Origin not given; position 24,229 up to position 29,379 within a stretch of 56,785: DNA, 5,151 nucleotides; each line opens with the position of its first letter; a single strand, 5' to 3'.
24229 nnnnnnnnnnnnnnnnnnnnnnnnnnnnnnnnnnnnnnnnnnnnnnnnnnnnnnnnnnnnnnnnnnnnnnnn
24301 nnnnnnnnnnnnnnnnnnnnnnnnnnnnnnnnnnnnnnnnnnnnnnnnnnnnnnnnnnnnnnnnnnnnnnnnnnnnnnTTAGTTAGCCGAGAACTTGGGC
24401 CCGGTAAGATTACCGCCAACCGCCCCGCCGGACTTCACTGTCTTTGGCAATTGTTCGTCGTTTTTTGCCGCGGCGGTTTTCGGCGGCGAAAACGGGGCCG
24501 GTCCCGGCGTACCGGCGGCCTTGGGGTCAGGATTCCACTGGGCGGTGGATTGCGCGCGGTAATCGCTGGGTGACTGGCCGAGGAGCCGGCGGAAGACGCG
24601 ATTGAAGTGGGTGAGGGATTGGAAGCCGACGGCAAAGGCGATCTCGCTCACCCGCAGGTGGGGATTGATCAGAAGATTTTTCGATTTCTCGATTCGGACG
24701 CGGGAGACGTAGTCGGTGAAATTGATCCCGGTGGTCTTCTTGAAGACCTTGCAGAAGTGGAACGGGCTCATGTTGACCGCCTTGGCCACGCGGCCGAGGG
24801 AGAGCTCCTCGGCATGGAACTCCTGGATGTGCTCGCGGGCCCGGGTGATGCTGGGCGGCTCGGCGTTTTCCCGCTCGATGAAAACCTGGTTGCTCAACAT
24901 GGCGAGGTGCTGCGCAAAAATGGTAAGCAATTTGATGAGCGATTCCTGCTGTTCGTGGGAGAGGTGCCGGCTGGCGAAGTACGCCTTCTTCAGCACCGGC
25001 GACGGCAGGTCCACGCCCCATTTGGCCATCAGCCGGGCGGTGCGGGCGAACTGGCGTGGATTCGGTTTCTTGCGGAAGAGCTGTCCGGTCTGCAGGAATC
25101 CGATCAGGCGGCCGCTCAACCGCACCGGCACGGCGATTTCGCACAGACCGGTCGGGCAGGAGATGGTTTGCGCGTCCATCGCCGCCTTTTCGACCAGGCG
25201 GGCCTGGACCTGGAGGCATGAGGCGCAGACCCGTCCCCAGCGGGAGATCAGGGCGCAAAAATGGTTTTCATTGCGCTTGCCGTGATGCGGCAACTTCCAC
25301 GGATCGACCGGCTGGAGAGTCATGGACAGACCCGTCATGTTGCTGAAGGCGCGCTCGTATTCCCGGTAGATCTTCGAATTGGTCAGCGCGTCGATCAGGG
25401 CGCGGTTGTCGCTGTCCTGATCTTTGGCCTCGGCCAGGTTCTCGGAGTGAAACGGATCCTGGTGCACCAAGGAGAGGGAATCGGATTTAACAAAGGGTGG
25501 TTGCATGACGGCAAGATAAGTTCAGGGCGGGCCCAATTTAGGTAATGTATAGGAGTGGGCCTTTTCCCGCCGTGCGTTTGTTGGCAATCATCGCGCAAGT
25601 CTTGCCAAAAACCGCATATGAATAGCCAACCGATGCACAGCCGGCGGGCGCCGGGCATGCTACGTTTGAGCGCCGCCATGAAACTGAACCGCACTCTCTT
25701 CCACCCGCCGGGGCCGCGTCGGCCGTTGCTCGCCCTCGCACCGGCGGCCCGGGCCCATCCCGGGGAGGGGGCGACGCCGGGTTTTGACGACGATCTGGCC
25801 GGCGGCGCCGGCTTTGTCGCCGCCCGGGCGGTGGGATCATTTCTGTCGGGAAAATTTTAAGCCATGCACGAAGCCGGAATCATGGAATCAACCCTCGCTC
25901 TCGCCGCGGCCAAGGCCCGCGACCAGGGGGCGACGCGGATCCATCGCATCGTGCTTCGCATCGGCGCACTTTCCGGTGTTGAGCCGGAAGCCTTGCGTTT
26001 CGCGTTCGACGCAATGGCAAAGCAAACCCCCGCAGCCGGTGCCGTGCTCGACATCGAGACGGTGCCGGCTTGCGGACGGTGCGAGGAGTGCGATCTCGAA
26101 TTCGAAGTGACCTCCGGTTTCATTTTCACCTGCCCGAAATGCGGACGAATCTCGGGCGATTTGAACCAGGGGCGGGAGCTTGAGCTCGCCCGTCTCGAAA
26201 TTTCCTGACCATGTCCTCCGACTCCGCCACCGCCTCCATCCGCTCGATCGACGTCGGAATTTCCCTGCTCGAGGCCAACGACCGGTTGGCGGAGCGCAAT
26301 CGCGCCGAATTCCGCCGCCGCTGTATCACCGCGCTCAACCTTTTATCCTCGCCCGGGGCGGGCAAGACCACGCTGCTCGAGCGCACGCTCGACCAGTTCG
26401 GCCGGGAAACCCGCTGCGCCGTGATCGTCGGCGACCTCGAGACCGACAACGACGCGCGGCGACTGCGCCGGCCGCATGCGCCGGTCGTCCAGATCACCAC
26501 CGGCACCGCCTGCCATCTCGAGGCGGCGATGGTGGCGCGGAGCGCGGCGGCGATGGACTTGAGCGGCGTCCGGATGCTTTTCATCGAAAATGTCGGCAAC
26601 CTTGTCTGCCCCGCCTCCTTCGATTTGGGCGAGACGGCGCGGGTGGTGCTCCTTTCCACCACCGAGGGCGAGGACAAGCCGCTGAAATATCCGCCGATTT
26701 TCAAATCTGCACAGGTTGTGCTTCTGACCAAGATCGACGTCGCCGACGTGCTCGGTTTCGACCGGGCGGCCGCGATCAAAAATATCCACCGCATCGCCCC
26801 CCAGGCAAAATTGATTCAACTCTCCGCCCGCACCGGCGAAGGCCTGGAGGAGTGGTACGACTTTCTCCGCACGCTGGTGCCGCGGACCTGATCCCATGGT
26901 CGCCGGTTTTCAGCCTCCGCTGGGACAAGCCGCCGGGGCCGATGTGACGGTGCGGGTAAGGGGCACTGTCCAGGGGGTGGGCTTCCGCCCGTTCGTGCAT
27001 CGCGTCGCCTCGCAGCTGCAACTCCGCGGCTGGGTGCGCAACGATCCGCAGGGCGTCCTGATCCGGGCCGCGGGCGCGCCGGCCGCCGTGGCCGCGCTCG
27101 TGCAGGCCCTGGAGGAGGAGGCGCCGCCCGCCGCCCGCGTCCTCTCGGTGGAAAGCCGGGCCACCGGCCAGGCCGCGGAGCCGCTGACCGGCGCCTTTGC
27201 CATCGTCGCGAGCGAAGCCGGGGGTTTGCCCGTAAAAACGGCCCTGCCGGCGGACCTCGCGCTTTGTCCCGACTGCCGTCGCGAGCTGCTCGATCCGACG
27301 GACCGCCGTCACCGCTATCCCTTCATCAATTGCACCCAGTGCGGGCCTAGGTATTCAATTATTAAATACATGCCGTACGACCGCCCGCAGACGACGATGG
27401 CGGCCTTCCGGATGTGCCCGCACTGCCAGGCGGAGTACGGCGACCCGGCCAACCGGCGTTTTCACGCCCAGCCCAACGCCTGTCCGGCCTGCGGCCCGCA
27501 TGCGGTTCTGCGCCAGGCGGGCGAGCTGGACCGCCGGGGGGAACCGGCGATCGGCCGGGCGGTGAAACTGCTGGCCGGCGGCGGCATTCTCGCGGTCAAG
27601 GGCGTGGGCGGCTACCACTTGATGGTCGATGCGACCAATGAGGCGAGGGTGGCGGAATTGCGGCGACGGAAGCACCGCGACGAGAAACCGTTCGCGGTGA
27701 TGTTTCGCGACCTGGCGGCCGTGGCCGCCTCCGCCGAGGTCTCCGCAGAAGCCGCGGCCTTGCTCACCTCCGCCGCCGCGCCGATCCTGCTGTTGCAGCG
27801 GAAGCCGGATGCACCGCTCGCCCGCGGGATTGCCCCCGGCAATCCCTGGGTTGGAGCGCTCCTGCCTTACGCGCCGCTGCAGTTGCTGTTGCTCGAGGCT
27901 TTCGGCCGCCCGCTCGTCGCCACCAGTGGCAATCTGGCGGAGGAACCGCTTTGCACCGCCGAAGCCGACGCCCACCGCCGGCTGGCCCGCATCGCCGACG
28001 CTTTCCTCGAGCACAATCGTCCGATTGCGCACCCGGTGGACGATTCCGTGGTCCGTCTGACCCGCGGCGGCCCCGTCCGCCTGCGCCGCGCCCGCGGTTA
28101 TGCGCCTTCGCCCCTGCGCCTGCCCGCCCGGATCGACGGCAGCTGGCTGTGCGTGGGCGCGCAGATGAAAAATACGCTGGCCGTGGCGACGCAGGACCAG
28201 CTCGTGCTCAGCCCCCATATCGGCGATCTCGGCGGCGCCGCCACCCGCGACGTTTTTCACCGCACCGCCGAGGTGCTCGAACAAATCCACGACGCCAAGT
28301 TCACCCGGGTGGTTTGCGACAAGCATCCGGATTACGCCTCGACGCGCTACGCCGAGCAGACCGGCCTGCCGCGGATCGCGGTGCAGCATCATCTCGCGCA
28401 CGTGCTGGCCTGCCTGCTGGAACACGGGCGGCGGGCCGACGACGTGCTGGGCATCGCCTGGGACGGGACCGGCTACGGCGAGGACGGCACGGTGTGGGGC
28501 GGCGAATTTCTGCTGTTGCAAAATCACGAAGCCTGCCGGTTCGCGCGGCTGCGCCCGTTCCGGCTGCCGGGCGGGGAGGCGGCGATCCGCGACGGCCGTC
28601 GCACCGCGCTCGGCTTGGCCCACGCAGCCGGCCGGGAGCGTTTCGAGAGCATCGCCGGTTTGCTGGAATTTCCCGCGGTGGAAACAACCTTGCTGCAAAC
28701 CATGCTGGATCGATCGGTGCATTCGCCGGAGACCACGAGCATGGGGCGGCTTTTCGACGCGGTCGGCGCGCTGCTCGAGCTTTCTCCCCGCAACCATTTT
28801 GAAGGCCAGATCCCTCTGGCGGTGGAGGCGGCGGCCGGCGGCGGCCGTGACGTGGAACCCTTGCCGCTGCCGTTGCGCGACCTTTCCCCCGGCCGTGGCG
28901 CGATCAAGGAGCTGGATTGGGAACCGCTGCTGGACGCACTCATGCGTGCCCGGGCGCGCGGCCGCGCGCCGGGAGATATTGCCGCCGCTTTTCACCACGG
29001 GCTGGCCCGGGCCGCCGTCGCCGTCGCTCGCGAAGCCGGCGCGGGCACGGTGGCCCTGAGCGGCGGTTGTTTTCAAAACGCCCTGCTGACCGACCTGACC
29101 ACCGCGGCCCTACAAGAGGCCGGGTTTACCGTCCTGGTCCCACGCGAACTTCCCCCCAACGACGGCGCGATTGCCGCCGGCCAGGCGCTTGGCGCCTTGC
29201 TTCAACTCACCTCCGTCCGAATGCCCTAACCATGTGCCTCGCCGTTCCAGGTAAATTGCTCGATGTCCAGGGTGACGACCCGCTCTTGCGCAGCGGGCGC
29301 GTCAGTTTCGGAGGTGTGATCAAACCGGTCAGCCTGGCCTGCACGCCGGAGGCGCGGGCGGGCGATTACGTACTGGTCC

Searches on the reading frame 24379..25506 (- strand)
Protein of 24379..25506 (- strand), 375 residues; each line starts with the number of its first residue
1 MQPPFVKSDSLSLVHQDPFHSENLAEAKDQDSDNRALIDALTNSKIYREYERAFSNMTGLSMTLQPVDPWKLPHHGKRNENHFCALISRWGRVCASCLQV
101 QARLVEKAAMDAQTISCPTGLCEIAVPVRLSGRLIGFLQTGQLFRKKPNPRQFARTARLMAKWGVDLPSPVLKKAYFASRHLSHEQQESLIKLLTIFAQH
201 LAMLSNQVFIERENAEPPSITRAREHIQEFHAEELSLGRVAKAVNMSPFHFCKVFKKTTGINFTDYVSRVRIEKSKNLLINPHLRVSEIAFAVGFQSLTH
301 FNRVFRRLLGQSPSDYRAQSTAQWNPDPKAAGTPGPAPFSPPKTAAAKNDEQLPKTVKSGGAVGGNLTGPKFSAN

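Call 9: search_protein_families(library=pfam, proteins=[window:24379-25506:-], max_evalue=0.00001)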
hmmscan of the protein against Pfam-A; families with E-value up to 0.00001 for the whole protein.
window:24379-25506:- (375 aa): 3 families
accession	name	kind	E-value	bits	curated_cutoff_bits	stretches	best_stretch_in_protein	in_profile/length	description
PF12833.13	HTH_18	-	2.4e-25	89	33.6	1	241-318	2-79/80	Helix-turn-helix domain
PF00165.29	HTH_AraC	-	4.2e-20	71.8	26.6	2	284-317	9-41/42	Bacterial regulatory helix-turn-helix proteins, AraC family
PF10114.15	PocR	-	5.5e-18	65.7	23.9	1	48-204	9-160/162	Sensory domain found in PocR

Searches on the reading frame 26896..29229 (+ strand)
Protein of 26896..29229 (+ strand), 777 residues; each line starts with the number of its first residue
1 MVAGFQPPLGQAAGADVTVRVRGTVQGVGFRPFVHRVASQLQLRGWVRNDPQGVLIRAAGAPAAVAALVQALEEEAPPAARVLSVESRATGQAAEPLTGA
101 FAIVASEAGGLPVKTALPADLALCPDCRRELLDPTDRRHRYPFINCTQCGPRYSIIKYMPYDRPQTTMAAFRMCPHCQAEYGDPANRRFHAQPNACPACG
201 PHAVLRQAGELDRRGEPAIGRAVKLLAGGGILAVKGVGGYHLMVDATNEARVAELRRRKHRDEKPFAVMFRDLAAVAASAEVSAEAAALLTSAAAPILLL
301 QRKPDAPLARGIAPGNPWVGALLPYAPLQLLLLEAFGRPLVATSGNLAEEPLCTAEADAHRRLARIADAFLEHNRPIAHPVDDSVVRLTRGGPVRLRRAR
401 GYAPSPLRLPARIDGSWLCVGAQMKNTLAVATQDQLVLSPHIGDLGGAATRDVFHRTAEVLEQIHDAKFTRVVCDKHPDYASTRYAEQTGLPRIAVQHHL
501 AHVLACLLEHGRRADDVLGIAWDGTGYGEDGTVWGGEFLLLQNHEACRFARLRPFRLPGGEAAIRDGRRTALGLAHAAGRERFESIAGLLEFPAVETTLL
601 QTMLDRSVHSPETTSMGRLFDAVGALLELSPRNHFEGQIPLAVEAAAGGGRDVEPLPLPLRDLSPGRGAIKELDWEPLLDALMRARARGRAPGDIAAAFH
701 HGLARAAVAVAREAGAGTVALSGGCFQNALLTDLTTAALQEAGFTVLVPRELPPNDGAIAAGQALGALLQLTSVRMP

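Call 9: search_protein_families(library=pfam, proteins=[window:26896-29229:+], max_evalue=0.00001)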
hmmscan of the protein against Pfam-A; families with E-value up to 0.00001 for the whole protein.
window:26896-29229:+ (777 aa): 5 families
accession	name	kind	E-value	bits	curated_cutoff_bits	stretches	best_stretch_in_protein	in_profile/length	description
PF22521.2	HypF_C_2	-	5.9e-71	239.5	27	1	519-763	1-241/241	Carbamoyltransferase, Kae1-like Domain, second subdomain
PF01300.24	Sua5_yciO_yrdC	-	1.4e-41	142.3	25.1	1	225-398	2-177/178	Telomere recombination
PF07503.17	zf-HYPF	-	7.9e-33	112.4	23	2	123-156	1-34/34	HypF finger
PF17788.7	HypF_C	-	7.1e-31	107.3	23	1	416-509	5-99/99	HypF Kae1-like domain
PF00708.24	Acylphosphatase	-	9.3e-21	74.4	22.5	1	18-88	2-72/85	Acylphosphatase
